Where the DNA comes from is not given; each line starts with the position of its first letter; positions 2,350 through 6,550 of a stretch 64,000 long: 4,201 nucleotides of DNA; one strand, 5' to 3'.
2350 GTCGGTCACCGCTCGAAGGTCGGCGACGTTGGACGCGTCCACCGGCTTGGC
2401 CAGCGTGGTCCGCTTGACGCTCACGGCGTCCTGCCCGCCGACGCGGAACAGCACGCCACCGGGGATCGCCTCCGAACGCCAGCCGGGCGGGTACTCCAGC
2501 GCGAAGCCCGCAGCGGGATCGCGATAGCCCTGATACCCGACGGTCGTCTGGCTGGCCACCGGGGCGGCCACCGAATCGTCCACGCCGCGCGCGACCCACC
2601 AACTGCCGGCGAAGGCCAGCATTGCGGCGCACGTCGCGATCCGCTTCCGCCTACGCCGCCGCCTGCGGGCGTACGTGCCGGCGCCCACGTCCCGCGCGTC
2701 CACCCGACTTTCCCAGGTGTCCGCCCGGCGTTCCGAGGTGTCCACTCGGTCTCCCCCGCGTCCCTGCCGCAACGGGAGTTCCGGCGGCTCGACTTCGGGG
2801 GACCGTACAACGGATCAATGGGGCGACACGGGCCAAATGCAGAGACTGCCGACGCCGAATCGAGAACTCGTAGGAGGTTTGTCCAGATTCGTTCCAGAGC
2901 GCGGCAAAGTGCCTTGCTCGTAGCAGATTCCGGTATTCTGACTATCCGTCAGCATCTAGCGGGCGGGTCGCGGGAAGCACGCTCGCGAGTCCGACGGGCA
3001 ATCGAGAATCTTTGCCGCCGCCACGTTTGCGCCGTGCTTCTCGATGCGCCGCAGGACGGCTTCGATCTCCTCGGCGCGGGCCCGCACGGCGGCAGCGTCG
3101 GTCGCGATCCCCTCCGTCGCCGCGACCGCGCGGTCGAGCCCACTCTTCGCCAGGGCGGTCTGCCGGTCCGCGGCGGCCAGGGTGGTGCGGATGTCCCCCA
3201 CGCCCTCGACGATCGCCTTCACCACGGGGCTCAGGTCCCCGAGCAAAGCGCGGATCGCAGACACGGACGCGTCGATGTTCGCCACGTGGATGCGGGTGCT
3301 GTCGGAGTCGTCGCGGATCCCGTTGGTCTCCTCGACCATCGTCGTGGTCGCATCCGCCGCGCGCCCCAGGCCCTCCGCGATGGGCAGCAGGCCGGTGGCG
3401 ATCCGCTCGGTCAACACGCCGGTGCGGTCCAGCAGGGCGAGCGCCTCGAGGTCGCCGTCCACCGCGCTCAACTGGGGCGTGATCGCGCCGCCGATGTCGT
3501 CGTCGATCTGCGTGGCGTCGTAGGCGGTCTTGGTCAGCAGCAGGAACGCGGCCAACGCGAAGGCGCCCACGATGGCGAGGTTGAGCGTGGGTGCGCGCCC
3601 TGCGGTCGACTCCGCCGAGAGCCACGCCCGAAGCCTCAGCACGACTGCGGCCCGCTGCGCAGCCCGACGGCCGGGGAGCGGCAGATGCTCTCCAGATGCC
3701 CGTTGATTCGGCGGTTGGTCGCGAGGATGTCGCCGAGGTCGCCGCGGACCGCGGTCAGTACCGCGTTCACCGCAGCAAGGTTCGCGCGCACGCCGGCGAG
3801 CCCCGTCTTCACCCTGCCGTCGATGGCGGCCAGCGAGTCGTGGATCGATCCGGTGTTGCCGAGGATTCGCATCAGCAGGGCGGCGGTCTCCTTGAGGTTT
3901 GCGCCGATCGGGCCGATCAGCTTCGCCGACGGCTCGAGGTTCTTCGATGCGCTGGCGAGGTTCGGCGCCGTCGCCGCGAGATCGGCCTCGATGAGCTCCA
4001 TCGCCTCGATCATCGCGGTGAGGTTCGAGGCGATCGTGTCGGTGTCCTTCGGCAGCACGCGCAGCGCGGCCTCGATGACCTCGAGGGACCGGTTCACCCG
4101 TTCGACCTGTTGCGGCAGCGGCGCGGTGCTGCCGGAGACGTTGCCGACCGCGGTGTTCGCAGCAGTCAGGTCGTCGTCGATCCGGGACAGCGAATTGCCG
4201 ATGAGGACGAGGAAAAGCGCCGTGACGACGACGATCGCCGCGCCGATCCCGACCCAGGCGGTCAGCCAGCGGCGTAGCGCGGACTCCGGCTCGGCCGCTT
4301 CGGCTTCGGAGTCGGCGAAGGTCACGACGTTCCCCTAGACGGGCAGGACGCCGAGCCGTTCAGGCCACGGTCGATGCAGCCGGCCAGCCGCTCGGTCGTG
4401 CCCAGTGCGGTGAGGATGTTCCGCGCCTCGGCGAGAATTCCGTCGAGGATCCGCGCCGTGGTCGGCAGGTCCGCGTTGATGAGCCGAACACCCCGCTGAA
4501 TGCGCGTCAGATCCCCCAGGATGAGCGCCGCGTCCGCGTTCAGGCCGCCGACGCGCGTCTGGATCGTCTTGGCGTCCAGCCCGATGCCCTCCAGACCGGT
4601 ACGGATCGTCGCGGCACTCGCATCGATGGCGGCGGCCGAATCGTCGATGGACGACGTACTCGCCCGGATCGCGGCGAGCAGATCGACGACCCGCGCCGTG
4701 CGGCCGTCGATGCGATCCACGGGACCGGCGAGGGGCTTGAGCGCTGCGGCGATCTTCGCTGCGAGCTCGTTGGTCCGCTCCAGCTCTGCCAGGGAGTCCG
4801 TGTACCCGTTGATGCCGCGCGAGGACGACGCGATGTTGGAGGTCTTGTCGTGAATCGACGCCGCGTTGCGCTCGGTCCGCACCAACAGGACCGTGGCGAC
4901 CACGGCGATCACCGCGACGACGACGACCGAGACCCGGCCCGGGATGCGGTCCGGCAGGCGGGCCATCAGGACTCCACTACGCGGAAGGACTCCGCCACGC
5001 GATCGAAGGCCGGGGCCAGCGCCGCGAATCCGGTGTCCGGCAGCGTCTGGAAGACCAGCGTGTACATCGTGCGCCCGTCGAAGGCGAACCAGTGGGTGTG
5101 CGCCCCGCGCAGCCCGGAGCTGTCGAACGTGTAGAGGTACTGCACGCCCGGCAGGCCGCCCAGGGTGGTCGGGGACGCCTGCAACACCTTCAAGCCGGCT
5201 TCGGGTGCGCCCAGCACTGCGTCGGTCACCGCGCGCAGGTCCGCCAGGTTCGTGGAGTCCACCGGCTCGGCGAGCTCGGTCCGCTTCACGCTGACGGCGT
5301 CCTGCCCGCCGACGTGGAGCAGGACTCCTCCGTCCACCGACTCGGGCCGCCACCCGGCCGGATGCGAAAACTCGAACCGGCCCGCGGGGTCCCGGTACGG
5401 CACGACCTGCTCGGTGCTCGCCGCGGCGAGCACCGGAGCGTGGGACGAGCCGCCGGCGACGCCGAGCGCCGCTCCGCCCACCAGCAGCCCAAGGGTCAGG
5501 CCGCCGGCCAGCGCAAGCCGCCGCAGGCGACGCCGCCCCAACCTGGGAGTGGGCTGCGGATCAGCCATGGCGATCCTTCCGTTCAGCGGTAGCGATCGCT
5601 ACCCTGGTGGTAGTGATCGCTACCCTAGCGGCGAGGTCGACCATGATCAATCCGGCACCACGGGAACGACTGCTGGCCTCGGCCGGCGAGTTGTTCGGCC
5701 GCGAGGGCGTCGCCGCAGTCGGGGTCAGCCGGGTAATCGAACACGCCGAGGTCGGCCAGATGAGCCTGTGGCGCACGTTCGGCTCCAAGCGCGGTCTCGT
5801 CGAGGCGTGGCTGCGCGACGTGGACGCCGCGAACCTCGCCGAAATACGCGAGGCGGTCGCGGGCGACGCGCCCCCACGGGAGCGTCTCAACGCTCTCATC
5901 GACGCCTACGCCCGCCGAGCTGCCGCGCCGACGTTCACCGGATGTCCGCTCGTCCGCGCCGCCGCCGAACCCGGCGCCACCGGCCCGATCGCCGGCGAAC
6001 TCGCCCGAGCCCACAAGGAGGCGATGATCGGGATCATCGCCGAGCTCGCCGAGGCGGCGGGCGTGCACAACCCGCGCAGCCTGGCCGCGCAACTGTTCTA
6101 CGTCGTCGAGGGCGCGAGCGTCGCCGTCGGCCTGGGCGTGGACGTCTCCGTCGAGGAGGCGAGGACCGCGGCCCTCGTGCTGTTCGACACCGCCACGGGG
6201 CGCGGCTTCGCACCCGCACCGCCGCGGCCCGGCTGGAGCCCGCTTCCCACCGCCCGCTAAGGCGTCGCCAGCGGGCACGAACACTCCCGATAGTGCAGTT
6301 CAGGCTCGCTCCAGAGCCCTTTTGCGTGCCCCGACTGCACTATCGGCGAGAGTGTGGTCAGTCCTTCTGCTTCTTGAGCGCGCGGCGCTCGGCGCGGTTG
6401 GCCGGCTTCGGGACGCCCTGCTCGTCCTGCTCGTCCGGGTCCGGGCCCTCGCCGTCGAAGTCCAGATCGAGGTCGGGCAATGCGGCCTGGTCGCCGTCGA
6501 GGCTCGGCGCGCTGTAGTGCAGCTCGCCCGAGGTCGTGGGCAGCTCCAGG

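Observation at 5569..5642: Twin perfect or near-perfect 16-bp palindromes, 21 bp apart, link the TetR gene to cassette copy 2 only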

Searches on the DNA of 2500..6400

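Call 60: search_rna_families(source=window, start=2500, end=6400, threshold=evalue, max_evalue=1)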
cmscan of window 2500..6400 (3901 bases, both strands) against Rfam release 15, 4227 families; matches with E-value up to 1: 0.
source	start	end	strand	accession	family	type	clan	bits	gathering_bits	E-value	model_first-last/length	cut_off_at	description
